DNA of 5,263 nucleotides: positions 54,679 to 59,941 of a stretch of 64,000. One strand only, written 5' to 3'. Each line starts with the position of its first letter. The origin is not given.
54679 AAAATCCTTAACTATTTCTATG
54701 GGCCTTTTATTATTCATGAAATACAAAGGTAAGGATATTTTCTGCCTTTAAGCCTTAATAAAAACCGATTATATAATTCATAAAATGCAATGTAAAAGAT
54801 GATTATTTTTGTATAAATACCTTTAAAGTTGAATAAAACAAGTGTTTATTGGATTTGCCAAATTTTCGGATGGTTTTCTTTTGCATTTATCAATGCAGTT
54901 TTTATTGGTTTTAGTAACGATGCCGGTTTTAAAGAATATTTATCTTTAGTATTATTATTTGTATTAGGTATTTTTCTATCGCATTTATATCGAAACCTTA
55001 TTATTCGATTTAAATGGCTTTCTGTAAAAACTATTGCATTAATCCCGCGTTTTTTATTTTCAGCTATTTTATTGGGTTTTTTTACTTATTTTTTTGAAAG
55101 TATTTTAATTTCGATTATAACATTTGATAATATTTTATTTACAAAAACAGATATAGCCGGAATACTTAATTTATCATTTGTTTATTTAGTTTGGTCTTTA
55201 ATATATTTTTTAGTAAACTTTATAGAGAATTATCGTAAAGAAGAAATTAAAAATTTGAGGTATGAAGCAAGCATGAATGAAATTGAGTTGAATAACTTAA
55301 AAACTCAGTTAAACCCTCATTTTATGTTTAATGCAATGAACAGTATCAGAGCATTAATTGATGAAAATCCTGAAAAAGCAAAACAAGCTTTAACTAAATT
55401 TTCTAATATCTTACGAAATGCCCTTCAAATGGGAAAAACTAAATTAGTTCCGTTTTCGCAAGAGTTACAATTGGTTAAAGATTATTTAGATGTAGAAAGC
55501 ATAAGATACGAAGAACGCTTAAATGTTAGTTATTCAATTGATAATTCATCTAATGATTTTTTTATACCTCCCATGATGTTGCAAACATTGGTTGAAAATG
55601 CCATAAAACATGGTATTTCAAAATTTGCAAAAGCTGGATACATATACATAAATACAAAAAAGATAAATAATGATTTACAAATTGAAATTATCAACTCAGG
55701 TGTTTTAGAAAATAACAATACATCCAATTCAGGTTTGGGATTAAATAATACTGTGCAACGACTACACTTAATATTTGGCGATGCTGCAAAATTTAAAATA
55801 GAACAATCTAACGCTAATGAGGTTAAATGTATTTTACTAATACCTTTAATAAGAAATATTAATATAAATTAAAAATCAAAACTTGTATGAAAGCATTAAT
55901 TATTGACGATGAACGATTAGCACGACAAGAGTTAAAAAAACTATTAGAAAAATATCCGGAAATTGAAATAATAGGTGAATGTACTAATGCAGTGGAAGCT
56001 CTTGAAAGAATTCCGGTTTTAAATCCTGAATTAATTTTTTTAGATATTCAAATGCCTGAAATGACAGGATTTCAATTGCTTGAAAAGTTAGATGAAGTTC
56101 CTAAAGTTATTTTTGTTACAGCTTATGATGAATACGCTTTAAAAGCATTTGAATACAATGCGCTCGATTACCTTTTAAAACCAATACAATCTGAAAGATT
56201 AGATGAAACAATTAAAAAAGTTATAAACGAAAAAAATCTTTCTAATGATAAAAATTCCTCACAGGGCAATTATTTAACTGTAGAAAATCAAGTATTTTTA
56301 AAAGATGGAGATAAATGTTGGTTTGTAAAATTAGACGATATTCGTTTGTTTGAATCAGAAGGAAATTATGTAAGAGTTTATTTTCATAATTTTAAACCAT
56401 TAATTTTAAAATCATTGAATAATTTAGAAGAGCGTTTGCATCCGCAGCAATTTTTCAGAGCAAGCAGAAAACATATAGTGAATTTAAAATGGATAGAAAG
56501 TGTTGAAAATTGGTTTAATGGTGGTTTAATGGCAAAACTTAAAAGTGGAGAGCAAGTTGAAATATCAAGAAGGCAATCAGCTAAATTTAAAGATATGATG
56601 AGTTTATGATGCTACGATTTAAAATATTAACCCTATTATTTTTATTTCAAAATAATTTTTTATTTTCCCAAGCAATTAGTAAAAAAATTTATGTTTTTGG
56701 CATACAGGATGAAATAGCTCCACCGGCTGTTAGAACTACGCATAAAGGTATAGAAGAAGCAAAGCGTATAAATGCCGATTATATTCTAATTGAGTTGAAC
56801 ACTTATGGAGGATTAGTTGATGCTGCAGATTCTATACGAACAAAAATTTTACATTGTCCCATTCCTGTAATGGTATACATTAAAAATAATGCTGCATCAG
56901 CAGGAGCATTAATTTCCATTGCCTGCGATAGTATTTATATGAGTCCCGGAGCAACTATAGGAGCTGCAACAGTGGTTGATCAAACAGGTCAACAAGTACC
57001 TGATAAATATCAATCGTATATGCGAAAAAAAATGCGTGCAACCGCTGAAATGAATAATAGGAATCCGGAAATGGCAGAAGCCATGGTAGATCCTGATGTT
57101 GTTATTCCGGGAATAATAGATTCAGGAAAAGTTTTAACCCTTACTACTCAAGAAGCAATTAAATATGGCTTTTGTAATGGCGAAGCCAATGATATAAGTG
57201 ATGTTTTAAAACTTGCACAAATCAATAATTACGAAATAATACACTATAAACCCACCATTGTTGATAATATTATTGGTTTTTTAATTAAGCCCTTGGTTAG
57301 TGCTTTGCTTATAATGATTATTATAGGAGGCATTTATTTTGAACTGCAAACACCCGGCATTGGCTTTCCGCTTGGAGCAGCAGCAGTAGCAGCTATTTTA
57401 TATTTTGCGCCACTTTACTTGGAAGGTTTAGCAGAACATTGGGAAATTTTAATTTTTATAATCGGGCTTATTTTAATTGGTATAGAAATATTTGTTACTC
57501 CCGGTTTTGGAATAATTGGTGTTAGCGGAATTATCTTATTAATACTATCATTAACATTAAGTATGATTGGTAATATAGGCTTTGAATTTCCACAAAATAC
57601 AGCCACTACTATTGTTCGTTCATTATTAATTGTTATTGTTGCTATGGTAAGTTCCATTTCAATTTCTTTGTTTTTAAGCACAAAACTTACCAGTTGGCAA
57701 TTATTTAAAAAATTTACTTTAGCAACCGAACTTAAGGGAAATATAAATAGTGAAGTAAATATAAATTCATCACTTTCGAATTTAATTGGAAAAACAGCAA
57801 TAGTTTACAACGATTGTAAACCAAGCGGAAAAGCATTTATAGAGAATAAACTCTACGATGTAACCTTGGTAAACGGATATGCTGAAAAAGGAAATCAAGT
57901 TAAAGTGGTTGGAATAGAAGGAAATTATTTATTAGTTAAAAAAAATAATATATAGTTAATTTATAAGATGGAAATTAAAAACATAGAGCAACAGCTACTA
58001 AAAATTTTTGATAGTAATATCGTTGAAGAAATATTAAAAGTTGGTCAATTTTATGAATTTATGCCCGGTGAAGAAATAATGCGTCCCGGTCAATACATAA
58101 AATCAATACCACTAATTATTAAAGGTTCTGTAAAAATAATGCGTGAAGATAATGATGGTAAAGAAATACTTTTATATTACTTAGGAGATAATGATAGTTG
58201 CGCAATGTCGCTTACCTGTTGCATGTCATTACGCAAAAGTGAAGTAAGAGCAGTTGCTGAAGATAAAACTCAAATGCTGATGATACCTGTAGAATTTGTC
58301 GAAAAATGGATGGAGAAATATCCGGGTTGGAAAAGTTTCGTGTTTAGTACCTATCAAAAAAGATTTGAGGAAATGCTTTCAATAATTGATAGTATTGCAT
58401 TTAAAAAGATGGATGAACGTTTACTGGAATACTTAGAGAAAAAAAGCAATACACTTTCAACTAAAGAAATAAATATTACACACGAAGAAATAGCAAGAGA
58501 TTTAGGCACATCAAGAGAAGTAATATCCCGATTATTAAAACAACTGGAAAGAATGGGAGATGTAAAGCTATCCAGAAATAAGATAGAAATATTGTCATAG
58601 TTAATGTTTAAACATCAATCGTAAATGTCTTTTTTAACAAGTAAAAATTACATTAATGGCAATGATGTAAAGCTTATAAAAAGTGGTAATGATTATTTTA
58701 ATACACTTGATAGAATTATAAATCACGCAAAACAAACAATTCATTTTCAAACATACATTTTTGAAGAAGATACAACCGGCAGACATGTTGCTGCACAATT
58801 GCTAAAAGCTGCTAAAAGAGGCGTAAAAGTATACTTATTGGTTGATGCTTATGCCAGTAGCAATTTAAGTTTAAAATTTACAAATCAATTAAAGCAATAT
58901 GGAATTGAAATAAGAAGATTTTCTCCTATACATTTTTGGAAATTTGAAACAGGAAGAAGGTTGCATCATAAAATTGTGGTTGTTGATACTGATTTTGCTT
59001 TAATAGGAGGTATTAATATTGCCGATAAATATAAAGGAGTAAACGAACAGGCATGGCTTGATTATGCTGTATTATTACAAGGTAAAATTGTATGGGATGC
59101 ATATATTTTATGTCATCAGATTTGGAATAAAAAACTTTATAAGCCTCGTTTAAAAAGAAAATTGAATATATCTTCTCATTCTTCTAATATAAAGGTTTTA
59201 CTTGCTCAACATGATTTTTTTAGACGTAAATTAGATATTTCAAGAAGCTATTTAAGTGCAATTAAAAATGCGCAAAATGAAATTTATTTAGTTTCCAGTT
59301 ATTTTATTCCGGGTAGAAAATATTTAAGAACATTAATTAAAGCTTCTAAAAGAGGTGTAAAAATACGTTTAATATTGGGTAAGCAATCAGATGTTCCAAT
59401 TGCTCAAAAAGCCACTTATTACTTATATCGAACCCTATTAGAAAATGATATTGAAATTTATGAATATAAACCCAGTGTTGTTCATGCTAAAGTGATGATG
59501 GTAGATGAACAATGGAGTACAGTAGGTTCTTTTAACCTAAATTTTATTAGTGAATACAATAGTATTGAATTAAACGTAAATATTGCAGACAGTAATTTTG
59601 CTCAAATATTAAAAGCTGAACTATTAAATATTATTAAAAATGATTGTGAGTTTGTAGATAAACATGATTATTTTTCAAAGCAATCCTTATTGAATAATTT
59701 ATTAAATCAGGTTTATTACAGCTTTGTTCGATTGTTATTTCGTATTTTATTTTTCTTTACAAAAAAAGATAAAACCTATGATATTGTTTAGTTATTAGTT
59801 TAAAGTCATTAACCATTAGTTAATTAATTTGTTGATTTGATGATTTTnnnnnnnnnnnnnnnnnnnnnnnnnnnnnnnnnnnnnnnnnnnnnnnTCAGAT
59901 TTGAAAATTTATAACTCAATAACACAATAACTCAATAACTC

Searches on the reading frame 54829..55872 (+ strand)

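Call 60: search_protein_families(library=ncbifam, proteins=[window:54829-55872:+], max_evalue=0.00001)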
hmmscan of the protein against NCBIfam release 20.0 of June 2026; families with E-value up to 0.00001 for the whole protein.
window:54829-55872:+ (347 aa): 0 families

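Call 63: search_protein_families(library=pfam, proteins=[window:54829-55872:+], max_evalue=0.1)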
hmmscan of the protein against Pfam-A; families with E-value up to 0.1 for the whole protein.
window:54829-55872:+ (347 aa): 3 families
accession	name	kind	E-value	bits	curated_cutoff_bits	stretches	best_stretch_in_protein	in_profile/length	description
PF06580.19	His_kinase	-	1.3e-24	86.7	25.2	1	153-231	2-81/81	Histidine kinase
PF02518.31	HATPase_c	-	0.012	16.4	26.4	1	250-292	9-47/111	Histidine kinase-, DNA gyrase B-, and HSP90-like ATPase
PF17852.6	Dynein_AAA_lid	-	0.016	15.7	23.1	1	104-216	15-110/126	Dynein heavy chain AAA lid domain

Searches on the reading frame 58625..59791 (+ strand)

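Call 60: search_protein_families(library=ncbifam, proteins=[window:58625-59791:+], max_evalue=0.00001)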
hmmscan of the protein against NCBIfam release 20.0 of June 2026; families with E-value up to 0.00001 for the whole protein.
window:58625-59791:+ (388 aa): 8 families
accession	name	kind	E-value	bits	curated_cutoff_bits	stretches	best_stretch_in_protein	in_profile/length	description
NF008427.0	PRK11263.1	equivalog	1.9e-85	287.4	281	1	7-374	3-376/409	cardiolipin synthase ClsB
TIGR04265.1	bac_cardiolipin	equivalog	6.2e-58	196.9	290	1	10-365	116-477/483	cardiolipin synthase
NF009107.0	PRK12452.1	equivalog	2.4e-42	145.3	787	1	15-371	142-505/509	cardiolipin synthase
NF038319.1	DISARM_DrmC_I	equivalog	1.2e-22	80.6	133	2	25-131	96-202/236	DISARM system phospholipase D-like protein DrmC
NF010492.0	PRK13912.1-3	equivalog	6.2e-11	42.2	297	1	23-133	34-141/178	nuclease NucT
NF010490.0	PRK13912.1-1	equivalog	6.6e-11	42.5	211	1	186-322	18-140/159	nuclease NucT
NF006946.0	PRK09428.1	equivalog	7.6e-10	38.3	314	0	11-75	23-89/451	CDP-diacylglycerol--serine O-phosphatidyltransferase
NF010493.0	PRK13912.1-4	equivalog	1.9e-07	31.2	351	0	28-133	32-134/171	nuclease NucT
